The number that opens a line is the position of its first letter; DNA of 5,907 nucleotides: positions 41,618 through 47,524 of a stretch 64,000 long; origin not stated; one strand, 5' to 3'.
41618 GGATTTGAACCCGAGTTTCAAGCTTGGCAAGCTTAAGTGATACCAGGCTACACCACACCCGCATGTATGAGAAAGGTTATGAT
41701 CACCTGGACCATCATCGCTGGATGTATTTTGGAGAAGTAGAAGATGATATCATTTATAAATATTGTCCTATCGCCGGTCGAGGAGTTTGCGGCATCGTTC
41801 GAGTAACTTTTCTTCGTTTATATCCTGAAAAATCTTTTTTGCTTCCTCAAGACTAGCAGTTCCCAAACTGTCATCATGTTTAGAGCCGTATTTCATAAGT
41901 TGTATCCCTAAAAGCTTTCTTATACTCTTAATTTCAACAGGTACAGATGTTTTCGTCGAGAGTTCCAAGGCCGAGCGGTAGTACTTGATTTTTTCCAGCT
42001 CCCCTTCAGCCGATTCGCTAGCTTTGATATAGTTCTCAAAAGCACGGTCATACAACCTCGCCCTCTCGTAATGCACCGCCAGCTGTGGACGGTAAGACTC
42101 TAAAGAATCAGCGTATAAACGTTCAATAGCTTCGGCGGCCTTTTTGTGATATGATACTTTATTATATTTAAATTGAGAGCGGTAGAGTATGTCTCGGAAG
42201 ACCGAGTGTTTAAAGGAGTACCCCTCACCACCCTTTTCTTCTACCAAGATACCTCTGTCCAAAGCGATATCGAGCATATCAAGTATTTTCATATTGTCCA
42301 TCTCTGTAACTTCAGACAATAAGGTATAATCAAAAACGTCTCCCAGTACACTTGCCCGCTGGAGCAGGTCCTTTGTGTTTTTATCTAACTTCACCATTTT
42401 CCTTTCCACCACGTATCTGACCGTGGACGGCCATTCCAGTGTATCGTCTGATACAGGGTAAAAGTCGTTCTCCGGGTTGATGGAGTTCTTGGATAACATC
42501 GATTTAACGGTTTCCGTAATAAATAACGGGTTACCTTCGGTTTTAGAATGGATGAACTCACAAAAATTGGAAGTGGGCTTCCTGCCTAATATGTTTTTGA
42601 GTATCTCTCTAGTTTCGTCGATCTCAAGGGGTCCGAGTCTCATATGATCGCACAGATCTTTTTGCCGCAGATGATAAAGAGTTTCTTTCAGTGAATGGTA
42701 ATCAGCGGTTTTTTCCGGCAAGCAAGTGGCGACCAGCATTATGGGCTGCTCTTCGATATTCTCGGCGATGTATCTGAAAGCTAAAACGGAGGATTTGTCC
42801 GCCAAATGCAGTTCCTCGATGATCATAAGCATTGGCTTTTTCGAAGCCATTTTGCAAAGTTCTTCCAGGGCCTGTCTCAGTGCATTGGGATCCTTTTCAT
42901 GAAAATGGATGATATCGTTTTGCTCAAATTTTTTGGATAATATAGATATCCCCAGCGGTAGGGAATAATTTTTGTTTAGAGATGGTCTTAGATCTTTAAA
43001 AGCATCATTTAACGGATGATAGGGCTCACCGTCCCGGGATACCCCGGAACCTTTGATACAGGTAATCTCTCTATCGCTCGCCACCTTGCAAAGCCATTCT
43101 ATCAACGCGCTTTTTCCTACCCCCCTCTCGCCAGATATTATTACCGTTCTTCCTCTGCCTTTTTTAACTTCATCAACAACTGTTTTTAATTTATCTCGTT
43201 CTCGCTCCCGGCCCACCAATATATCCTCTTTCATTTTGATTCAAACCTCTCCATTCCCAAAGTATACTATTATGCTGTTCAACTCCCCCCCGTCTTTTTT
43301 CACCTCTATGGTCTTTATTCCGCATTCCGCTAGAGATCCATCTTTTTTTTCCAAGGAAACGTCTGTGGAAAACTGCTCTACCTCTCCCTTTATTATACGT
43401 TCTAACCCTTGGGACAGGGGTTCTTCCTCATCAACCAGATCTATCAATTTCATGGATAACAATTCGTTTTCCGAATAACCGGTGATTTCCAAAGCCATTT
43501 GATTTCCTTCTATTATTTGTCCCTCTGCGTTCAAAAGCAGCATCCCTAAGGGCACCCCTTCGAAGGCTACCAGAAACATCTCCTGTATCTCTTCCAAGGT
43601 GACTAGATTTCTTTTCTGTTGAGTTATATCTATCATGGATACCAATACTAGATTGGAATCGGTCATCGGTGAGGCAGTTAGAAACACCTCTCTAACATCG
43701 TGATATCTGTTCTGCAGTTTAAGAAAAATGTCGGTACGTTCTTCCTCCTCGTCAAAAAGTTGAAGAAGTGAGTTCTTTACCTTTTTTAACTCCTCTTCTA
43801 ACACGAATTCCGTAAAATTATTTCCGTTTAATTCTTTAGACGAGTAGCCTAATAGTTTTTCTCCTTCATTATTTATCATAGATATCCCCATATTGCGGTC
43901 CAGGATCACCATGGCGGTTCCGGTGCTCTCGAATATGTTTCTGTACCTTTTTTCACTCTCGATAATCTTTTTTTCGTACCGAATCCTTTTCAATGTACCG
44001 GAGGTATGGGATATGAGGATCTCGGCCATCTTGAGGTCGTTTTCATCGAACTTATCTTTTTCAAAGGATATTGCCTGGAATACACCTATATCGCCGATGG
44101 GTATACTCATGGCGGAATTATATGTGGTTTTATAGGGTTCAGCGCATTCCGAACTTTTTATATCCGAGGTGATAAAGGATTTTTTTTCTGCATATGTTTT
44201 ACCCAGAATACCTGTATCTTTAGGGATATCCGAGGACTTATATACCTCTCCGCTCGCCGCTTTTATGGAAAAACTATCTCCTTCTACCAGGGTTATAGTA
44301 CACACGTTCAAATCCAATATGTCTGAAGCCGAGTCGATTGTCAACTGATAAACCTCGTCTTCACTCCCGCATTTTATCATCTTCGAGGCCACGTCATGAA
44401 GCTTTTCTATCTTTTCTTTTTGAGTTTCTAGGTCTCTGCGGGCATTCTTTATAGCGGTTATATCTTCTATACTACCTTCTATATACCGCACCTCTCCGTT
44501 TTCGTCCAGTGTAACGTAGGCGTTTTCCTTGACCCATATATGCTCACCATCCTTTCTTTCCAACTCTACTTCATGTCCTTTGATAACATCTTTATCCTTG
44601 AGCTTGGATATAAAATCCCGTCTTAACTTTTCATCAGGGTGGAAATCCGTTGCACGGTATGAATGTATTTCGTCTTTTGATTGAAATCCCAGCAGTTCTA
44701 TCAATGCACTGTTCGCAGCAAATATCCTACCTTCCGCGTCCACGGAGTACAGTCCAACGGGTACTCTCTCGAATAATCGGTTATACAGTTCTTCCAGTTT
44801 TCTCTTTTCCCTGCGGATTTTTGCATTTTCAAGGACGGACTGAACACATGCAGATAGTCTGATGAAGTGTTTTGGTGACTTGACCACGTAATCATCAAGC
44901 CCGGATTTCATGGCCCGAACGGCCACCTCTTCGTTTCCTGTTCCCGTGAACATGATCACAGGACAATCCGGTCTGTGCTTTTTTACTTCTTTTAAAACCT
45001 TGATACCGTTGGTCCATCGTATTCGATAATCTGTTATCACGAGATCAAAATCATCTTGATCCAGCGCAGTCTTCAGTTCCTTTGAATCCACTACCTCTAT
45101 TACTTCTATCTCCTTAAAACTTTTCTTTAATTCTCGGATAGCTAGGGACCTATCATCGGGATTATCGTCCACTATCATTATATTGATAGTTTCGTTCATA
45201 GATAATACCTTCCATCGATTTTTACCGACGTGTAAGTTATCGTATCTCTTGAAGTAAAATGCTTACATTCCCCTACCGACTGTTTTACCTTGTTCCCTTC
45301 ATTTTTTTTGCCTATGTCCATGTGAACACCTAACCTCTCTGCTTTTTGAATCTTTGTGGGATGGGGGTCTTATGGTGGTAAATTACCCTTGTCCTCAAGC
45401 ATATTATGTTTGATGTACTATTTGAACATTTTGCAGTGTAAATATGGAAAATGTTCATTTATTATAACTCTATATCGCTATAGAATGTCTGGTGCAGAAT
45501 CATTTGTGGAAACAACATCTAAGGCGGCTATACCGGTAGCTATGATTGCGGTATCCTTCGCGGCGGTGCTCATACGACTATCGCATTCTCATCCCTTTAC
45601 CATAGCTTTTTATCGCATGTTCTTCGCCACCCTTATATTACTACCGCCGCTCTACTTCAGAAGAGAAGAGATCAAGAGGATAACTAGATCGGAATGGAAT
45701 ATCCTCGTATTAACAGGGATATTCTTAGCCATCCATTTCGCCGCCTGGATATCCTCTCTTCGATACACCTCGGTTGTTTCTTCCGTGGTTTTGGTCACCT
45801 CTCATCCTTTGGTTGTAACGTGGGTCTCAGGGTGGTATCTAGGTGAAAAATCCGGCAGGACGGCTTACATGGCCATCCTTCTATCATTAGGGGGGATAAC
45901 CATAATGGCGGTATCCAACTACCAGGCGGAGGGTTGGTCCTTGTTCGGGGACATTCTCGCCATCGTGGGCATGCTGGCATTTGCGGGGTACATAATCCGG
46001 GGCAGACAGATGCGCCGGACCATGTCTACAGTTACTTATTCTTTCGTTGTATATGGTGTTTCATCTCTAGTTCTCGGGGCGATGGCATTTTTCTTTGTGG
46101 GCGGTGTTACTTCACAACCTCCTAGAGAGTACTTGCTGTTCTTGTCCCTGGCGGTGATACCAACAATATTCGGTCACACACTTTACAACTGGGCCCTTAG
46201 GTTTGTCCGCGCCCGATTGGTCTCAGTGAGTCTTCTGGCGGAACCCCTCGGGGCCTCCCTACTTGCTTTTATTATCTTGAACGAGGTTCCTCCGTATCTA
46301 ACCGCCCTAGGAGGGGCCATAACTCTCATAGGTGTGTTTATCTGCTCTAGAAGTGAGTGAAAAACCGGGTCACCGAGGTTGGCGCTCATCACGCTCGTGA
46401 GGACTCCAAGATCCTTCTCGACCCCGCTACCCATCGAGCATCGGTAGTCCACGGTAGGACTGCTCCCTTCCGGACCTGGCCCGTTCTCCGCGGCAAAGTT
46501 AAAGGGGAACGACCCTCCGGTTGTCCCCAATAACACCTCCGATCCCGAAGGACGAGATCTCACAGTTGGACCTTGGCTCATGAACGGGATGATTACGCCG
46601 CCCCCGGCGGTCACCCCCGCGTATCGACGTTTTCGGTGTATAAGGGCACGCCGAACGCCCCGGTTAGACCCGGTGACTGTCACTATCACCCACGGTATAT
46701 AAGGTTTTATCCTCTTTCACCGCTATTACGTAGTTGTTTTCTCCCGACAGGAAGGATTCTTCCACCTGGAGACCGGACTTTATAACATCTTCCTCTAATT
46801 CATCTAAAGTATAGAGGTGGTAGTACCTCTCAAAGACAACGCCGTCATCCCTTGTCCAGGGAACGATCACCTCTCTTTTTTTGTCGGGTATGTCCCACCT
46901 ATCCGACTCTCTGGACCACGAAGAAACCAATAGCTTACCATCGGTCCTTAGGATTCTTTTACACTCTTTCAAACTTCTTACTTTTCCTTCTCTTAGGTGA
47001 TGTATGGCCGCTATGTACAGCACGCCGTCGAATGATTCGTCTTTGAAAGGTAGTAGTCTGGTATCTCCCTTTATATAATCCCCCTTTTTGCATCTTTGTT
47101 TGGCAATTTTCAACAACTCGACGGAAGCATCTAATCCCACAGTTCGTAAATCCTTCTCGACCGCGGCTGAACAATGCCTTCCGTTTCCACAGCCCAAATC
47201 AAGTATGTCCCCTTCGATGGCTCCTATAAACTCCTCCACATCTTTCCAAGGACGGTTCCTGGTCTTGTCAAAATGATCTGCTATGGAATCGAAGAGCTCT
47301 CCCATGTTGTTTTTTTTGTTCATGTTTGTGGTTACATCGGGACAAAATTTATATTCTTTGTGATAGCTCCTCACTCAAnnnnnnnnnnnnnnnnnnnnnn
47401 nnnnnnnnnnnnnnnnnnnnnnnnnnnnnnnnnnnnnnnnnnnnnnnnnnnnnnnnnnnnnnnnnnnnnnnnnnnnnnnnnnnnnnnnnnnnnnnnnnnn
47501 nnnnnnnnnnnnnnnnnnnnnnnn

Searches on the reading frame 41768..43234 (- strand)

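Call 9: search_protein_families(library=pfam, proteins=[window:41768-43234:-], max_evalue=0.01)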
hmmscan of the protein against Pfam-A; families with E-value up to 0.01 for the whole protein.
window:41768-43234:- (488 aa): 9 families
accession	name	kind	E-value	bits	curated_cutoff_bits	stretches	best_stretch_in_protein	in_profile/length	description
PF13191.12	AAA_16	-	1.7e-19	71.4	32.6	1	6-168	2-167/167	AAA ATPase domain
PF10923.14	BrxC_BrxD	-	1.4e-06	28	22.2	1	4-60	25-81/414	BREX system ATP-binding protein BrxC/D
PF13401.12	AAA_22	-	0.00012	22.8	27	1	29-156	6-107/130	AAA domain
PF20720.3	nSTAND3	-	0.00034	20.8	27.2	1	29-62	18-51/155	Novel STAND NTPase 3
PF06068.19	TIP49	-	0.0011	18.7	23.8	1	3-63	23-86/347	TIP49 P-loop domain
PF00004.35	AAA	-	0.0021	18.9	21.2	1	31-149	1-73/131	ATPase family associated with various cellular activities (AAA)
PF01637.24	ATPase_2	-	0.0023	18.2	33.2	1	9-147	4-124/225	ATPase domain predominantly from Archaea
PF05673.19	DUF815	-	0.0036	16.9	23.8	1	4-60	28-85/249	Protein of unknown function (DUF815)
PF05729.18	NACHT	-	0.0065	16.7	26.7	0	29-55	1-27/167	NACHT domain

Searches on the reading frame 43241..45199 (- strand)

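Call 9: search_protein_families(library=pfam, proteins=[window:43241-45199:-], max_evalue=0.01)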
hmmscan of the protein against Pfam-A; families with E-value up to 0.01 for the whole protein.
window:43241-45199:- (652 aa): 12 families
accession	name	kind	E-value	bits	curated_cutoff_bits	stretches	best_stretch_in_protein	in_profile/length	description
PF00989.32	PAS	-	9.8e-39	132.3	22.6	3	418-525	2-113/113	PAS fold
PF13426.13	PAS_9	-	2.8e-31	108.3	27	3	148-249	2-103/103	PAS domain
PF13188.13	PAS_8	-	1.8e-23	82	21.8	3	418-470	2-55/65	PAS domain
PF00072.30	Response_reg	-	5e-20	72.2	30.2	1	7-108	1-100/111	Response regulator receiver domain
PF08447.18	PAS_3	-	2.4e-19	69.8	25.6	2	162-243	4-88/89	PAS fold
PF08448.16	PAS_4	-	2.1e-17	63.7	23.1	3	143-249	1-107/110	PAS fold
PF13185.12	GAF_2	-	8e-11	42.7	28.6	1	279-400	3-132/136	GAF domain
PF24820.1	Diguanyl_cycl_sensor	-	1.8e-07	31.5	28.1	1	428-496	7-71/109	Diguanylate cyclase-like sensor domain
PF12860.13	PAS_7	-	0.00012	22.6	27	0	144-175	2-33/115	PAS fold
PF01590.32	GAF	-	0.00015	22.7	22.4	1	281-397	3-127/133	GAF domain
PF13492.12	GAF_3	-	0.0032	18.3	27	1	280-403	2-127/129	GAF domain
PF14598.12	PAS_11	-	0.0039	17.6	25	0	432-500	7-74/109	PAS domain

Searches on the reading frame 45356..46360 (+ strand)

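Call 9: search_protein_families(library=pfam, proteins=[window:45356-46360:+], max_evalue=0.01)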
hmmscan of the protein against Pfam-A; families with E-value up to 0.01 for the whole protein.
window:45356-46360:+ (334 aa): 1 family
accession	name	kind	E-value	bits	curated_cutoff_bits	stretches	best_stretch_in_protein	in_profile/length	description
PF00892.27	EamA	-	2.9e-35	121.9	28.2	2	197-330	2-133/135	EamA-like transporter family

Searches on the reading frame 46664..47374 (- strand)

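Call 77: search_protein_families(library=pfam, proteins=[window:46664-47374:-], max_evalue=0.00001)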
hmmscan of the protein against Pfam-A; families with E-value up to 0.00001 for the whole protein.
window:46664-47374:- (236 aa): 7 families
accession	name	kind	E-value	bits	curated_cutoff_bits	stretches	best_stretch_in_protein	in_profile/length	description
PF08241.18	Methyltransf_11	-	5e-21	75.6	21.2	1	58-150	1-95/95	Methyltransferase domain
PF13649.12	Methyltransf_25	-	2.5e-18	67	27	1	57-146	1-97/97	Methyltransferase domain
PF13847.12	Methyltransf_31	-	1.3e-15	57.8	27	1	57-156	7-115/145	Methyltransferase domain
PF08242.18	Methyltransf_12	-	2.5e-11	44.6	30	1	58-148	1-98/98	Methyltransferase domain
PF13489.12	Methyltransf_23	-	8.6e-10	39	27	1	54-206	23-163/164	Methyltransferase domain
PF01209.24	Ubie_methyltran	-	3.5e-09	36.8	20.1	1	20-155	5-156/233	ubiE/COQ5 methyltransferase family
PF02353.26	CMAS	-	4e-09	36.6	27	1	57-162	66-176/273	Mycolic acid cyclopropane synthetase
